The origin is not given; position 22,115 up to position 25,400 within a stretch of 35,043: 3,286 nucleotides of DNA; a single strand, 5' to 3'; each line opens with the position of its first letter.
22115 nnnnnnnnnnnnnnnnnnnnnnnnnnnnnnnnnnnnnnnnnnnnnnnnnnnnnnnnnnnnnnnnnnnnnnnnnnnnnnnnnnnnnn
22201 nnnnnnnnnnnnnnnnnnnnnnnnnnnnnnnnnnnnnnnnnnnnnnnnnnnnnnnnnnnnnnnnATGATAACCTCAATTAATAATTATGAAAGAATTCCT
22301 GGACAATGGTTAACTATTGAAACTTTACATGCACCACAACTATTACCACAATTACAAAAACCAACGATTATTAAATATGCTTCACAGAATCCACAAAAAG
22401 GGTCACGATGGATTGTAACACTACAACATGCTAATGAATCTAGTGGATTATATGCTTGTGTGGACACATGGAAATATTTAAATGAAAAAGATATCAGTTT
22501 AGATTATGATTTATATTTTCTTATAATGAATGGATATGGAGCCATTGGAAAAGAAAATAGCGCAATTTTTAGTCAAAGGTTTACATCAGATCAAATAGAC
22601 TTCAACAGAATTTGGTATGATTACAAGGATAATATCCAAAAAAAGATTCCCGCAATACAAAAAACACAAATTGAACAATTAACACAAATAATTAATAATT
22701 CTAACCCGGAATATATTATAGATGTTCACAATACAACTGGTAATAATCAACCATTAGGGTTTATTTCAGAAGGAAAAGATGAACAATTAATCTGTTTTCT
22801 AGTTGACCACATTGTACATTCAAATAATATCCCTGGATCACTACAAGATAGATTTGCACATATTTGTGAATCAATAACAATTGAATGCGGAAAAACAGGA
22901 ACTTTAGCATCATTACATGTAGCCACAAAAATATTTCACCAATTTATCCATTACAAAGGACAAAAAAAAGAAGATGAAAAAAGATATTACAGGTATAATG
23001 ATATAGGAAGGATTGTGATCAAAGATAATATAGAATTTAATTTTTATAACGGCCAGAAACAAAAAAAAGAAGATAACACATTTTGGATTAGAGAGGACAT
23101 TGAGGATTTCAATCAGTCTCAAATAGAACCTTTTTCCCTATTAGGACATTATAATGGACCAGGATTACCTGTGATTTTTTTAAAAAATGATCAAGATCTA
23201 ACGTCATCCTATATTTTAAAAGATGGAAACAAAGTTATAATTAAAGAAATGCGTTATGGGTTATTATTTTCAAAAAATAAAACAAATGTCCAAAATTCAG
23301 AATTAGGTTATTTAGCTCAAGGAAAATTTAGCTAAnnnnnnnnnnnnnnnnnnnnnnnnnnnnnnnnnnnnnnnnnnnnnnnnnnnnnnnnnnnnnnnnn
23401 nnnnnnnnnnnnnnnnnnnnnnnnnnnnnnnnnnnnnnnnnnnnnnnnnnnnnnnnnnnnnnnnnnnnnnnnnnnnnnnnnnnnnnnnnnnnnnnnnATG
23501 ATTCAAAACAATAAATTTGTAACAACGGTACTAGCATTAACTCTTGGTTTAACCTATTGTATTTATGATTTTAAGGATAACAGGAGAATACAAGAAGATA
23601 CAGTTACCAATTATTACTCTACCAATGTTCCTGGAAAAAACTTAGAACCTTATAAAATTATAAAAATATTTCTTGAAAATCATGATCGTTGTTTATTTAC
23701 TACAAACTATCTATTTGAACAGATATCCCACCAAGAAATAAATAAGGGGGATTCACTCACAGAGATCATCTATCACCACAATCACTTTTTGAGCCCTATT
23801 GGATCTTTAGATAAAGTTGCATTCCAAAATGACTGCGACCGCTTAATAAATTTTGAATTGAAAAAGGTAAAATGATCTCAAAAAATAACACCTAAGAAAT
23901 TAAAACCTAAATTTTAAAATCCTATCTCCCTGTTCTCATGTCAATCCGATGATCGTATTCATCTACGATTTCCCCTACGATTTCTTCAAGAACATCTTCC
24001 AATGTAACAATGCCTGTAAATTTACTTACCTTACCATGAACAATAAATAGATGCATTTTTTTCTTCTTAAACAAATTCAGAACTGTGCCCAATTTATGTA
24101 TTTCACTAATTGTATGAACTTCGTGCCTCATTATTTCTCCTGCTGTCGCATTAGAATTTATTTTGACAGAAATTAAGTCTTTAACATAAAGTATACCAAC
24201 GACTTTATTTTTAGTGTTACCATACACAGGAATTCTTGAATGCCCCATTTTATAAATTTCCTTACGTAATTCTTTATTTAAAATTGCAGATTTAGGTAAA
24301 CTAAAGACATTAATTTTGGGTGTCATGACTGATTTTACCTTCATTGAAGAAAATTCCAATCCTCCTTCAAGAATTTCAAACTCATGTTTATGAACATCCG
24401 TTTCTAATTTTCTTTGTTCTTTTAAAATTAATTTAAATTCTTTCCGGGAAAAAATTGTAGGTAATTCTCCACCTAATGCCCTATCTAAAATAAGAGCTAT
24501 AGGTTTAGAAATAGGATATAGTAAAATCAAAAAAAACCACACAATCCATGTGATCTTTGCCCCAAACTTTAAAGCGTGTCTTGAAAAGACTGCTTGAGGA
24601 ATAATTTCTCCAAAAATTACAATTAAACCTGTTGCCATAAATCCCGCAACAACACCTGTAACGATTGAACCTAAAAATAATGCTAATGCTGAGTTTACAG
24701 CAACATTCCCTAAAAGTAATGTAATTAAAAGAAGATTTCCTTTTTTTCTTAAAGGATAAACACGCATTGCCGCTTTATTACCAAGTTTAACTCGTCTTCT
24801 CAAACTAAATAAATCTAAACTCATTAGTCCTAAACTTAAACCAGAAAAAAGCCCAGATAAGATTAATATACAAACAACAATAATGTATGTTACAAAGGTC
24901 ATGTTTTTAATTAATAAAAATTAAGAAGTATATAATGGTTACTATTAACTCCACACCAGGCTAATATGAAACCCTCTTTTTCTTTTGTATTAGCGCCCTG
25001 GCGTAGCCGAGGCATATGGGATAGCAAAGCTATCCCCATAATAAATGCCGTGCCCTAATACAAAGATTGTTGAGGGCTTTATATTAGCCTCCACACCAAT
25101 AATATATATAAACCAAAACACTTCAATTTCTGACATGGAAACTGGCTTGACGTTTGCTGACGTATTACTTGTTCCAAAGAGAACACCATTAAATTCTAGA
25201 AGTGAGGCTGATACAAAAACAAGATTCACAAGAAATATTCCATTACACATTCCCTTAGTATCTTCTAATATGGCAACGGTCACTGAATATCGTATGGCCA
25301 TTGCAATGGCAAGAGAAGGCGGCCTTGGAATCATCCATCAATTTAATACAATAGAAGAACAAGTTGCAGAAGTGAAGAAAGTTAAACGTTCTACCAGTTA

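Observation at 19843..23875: Cassette 2: paralogous tandem-Lrp regulator heading a five-gene plus-strand cluster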

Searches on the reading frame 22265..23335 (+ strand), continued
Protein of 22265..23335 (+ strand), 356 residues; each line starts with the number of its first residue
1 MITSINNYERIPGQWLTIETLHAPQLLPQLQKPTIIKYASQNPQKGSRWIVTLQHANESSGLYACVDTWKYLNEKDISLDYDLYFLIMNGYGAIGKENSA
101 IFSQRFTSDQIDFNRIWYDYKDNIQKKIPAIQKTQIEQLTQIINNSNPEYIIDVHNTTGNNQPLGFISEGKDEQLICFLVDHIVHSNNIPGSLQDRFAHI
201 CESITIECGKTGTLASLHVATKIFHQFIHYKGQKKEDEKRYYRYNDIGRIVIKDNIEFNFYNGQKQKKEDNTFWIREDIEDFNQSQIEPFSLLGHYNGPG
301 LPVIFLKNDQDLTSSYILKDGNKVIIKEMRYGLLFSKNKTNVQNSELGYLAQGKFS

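Call 69: search_solved_structures(query=A1, max_evalue=1, show_alignments=3)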
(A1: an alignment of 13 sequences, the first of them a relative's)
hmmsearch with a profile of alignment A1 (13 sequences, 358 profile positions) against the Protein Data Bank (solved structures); distinct sequences matched with E-value up to 1: 2.
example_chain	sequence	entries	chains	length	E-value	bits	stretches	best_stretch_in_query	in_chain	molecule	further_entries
1r0u_A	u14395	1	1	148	0.35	13.1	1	266-332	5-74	protein ywiB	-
9pf3_A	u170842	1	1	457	0.5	12.6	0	129-193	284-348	Glycosyltransferase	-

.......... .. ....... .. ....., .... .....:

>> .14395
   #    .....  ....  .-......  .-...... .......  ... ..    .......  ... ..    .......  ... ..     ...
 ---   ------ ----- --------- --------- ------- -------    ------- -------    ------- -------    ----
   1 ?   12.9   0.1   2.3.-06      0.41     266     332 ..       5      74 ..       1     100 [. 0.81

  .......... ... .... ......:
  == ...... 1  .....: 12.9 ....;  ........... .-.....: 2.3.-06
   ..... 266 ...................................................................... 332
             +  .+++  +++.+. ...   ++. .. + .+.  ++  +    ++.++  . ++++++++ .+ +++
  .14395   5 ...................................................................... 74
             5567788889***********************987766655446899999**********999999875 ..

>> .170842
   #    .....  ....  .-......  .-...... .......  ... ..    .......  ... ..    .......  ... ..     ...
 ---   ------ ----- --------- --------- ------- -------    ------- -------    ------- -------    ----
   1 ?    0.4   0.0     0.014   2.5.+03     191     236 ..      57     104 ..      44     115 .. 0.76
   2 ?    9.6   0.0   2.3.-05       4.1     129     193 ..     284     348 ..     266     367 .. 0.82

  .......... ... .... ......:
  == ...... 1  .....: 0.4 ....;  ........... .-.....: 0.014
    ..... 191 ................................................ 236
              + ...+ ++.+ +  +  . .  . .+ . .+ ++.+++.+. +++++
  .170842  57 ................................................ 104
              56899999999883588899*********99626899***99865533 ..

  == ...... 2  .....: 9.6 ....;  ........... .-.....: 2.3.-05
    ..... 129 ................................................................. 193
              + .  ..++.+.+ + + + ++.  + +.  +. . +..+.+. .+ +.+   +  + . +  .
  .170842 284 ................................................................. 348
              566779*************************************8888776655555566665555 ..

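Call 70: find_encoding_contigs(protein=P0002, flank=4000, max_places=1)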
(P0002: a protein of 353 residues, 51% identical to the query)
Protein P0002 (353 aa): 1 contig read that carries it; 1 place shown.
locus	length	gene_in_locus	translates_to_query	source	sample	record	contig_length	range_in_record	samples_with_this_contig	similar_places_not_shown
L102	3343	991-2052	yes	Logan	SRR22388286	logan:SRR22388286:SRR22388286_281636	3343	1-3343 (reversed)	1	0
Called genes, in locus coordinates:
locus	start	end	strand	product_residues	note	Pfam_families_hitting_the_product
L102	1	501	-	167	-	?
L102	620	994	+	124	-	-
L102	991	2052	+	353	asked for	-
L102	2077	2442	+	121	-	-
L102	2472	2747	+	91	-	-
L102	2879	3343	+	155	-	?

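Call 78: search_protein_families(library=padloc, proteins=[window:22265-23335:+], max_evalue=0.01)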
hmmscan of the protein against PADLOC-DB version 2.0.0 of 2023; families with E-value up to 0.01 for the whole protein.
window:22265-23335:+ (356 aa): 0 families

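Call 85: search_protein_families(library=ncbifam, proteins=[L008:6560-8005:+, L018:6530-7960:+, L018:5125-6537:+, L003:10190-10897:+, L054:1953-3653:+, L058:3571-4638:+, L003:9108-10079:-], max_evalue=0.001)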
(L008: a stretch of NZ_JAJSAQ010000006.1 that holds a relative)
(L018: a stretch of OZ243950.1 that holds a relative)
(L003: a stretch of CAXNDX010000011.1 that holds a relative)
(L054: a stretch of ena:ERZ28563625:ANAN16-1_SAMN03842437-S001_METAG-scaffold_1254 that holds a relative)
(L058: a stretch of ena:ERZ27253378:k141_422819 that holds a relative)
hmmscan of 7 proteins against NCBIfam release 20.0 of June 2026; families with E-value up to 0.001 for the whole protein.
L008:6560-8005:+ (481 aa): 2 families
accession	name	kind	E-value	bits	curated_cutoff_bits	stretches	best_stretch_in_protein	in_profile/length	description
TIGR02050.1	gshA_cyan_rel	subfamily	4.9e-06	26.1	176.4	0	328-388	224-286/287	YbdK family carboxylate-amine ligase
NF010043.0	PRK13517.1-3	equivalog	7.8e-05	21.7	409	0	328-462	238-366/381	glutamate--cysteine ligase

L018:6530-7960:+ (476 aa): 1 family
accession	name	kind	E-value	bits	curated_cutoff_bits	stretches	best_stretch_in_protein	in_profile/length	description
NF010043.0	PRK13517.1-3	equivalog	2.1e-06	26.8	409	1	326-469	238-376/381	glutamate--cysteine ligase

L018:5125-6537:+ (470 aa): 15 families
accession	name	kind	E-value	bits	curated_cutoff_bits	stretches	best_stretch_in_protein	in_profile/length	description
NF003641.0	PRK05279.1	equivalog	1.5e-139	465.7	344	1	44-464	11-440/441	amino-acid N-acetyltransferase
TIGR01890.1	N-Ac-Glu-synth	equivalog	1.5e-127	426.1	202.85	1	44-464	3-428/429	amino-acid N-acetyltransferase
TIGR00761.1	argB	equivalog_domain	5.6e-19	68.6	151.3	1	76-281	16-221/231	acetylglutamate kinase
NF005840.0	PRK07757.1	equivalog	2.2e-17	63.4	154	1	323-445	6-127/153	N-acetyltransferase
NF008964.0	PRK12308.1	equivalog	7.1e-15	54.4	657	1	315-445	459-588/624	argininosuccinate lyase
NF040501.1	resist_ArsN2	equivalog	2.4e-12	46.6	125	1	352-445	17-110/133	arsenic resistance N-acetyltransferase ArsN2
NF003387.0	PRK04531.1-2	equivalog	3.8e-12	45.4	426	1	61-405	39-371/441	acetylglutamate kinase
NF005921.0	PRK07922.1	equivalog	4.1e-12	46.1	180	1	320-439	7-126/170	amino-acid N-acetyltransferase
NF010659.0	PRK14058.1-1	equivalog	7e-11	41.7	223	1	76-304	15-259/267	[LysW]-aminoadipate kinase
NF003386.0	PRK04531.1-1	equivalog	2e-08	33.6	417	1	62-319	45-296/442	acetylglutamate kinase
TIGR01575.1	rimI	equivalog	2.4e-06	27.7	86.4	1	351-439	24-115/132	ribosomal protein S18-alanine N-acetyltransferase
NF007025.1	PRK09491.1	equivalog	1.5e-05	25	173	1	357-421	38-100/145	ribosomal protein S18-alanine N-acetyltransferase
NF000486.1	AAC_6p_Ip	exception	0.00017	21.6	390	1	364-418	37-91/173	aminoglycoside 6'-N-acetyltransferase AAC(6')-Ip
TIGR03827.1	GNAT_ablB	equivalog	0.00036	20.1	205.1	1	358-424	158-224/266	putative beta-lysine N-acetyltransferase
NF008212.0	PRK10975.1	equivalog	0.00042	20.2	219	1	368-424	148-204/232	dTDP-4-amino-4,6-dideoxy-D-galactose acyltransferase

L003:10190-10897:+ (235 aa): 7 families
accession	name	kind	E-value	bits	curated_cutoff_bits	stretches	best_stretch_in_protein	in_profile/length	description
TIGR00035.1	asp_race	subfamily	8.6e-50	169.5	93.1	1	1-230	1-230/236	amino acid racemase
NF052483.1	racemase_CuyB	equivalog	3.3e-44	151.5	190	1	5-226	1-224/225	cysteate racemase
NF007569.0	PRK10200.1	equivalog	7.1e-22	78.2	417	1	3-229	2-230/230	aspartate/glutamate racemase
TIGR00067.1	glut_race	equivalog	4.8e-12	45.8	146.65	1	62-199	46-183/251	glutamate racemase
NF002035.0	PRK00865.1-3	equivalog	5.3e-12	45.9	328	1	66-200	55-188/267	glutamate racemase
NF002034.1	PRK00865.1-1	equivalog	1.1e-06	28.1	408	1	66-203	53-188/260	glutamate racemase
NF005679.0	PRK07475.1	subfamily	2.3e-05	23.9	231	1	58-199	61-208/246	hypothetical protein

L054:1953-3653:+ (566 aa): 24 families
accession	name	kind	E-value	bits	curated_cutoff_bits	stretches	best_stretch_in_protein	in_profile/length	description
NF006053.0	PRK08201.1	equivalog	1.8e-74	251.3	441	2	210-558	107-451/458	dipeptidase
NF006579.0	PRK09104.1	subfamily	1.3e-69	235.4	327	1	67-561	9-463/465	hypothetical protein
NF005034.0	PRK06446.1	subfamily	7.1e-51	173.3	369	1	210-543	90-417/436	hypothetical protein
NF005914.0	PRK07907.1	subfamily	1.6e-44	152.6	300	1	64-539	6-433/456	hypothetical protein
NF005478.0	PRK07079.1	subfamily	4.9e-27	95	330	1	212-543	116-438/469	hypothetical protein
TIGR01910.1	DapE-ArgE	subfamily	8.8e-22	77.8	217.6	1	210-540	92-362/373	ArgE/DapE family deacylase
NF006399.0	PRK08651.1-2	equivalog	7.7e-18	64.7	381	2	209-354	94-230/405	succinyl-diaminopimelate desuccinylase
NF010589.0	PRK13983.1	equivalog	3.3e-12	46.1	333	2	210-288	113-193/409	M20 family metallo-hydrolase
NF006400.0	PRK08651.1-3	equivalog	3.5e-12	45.8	374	2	403-538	256-385/410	succinyl-diaminopimelate desuccinylase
NF006365.0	PRK08588.1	subfamily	4e-12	46.1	289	1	211-539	93-360/383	succinyl-diaminopimelate desuccinylase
NF005913.0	PRK07906.1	subfamily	1e-08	34.3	382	1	210-507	108-387/442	hypothetical protein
NF005710.0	PRK07522.1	subfamily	6.4e-08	32.2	412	0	405-530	240-360/391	acetylornithine deacetylase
TIGR01880.1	Ac-peptdase-euk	subfamily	1.6e-07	30.4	338.6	0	404-463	250-309/401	N-acyl-aliphatic-L-amino acid amidohydrolase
NF009557.0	PRK13009.1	equivalog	7.6e-07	28.6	284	0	404-506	231-325/377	succinyl-diaminopimelate desuccinylase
NF003367.0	PRK04443.1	equivalog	1.3e-06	28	363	1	210-359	79-214/349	[LysW]-lysine hydrolase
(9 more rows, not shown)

L058:3571-4638:+ (355 aa): 2 families
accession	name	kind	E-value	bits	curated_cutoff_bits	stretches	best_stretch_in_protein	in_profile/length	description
NF038115.1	SVAGG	subfamily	0.00023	20.3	150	1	146-267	79-201/407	SVAGG family GlyGly-CTERM protein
TIGR03952.1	metzin_BF0631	equivalog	0.00059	18.9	208.1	0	238-262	229-253/351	zinc-dependent metalloproteinase lipoprotein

L003:9108-10079:- (323 aa): 15 families
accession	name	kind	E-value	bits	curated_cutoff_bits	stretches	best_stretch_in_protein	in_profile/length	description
NF041396.1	TranRegLrp_Halo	equivalog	4.5e-22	78.5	190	2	5-128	4-125/149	HTH-type transcriptional regulator Lrp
NF008370.0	PRK11169.1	equivalog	3e-19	69.3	233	2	3-130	11-139/164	leucine-responsive transcriptional regulator Lrp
NF053758.1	ChrTpTrnRegChrS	equivalog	1.9e-16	60.2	250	2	2-121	10-127/158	chromate efflux transcriptional regulator ChrS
NF008384.0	PRK11179.1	equivalog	2.7e-14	53.3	227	1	2-127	5-129/153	transcriptional regulator AsnC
NF040820.1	trans_reg_LrpA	equivalog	1.4e-13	50.9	250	2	4-70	2-68/141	HTH-type transcriptional regulator LrpA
NF040947.1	trans_reg_LysM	equivalog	4.8e-11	42.6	180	1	4-117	1-110/136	HTH-type transcriptional regulator LysM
NF041395.1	TranRegLrpA1_Halo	equivalog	6.9e-09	35.8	250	1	8-69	7-68/142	HTH-type transcriptional regulator LrpA1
NF040708.3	Siroheme_Dcarb_AhbA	equivalog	2.7e-08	33.7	140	0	24-125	20-118/144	siroheme decarboxylase subunit alpha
NF053606.1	Sta1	subfamily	2.3e-05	24.4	80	0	1-87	15-96/100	Sta1 family transcriptional regulator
NF040939.2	trans_reg_lrs14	equivalog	5.9e-05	23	90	0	1-51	16-67/103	Lrs14 family HTH-type transcriptional regulator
TIGR01884.1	cas_HTH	subfamily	0.00024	20.6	60.2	0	3-51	139-187/202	CRISPR-associated CARF protein Csa3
NF033788.1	HTH_metalloreg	subfamily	0.00028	20.6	55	0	178-221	14-57/77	metalloregulator ArsR/SmtB family transcription factor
TIGR04176.1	MarR_EPS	equivalog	0.0003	20.8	88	0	176-240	5-69/105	MarR family EPS-associated transcriptional regulator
NF040707.3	Siroheme_Dcarb_AhbB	equivalog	0.00065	19.4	125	0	23-65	16-58/146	siroheme decarboxylase subunit beta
NF007491.0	PRK10086.1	equivalog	0.00074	18.4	316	0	21-125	32-134/313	DNA-binding transcriptional regulator DsdC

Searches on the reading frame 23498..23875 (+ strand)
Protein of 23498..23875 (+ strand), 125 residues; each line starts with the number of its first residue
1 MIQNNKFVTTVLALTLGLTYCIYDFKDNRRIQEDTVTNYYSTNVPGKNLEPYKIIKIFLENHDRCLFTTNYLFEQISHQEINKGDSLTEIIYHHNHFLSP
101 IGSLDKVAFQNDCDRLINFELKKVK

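Call 6: search_protein_families(library=pfam, proteins=[window:23498-23875:+], max_evalue=0.1)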
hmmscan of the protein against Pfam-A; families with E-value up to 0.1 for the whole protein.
window:23498-23875:+ (125 aa): 0 families

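Call 20: search_protein_families(library=ncbifam, proteins=[window:23498-23875:+], max_evalue=0.1)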
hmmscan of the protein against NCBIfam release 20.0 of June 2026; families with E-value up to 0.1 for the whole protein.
window:23498-23875:+ (125 aa): 1 family
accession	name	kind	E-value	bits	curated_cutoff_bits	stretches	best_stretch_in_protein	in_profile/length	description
NF010723.1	PRK14125.1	equivalog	0.05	13.6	60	0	74-102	30-60/87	cell division suppressor protein YneA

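Call 78: search_protein_families(library=padloc, proteins=[window:23498-23875:+], max_evalue=0.01)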
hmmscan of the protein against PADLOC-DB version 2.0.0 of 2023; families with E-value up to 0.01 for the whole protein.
window:23498-23875:+ (125 aa): 0 families

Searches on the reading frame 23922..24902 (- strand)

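Call 68: search_protein_families(library=pfam, proteins=[window:23922-24902:-], max_evalue=0.001)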
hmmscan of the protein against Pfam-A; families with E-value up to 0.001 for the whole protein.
window:23922-24902:- (326 aa): 2 families
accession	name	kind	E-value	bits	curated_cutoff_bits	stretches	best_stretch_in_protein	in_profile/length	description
PF01595.25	CNNM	-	3.5e-35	121.7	28.4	1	7-165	2-173/181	Cyclin M transmembrane N-terminal domain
PF00571.33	CBS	-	1e-15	58.2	24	2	254-309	1-56/57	CBS domain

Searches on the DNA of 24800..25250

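Call 91: search_rna_families(source=window, start=24800, end=25250, threshold=evalue, max_evalue=1)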
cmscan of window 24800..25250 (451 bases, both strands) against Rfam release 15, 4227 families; matches with E-value up to 1: 0.
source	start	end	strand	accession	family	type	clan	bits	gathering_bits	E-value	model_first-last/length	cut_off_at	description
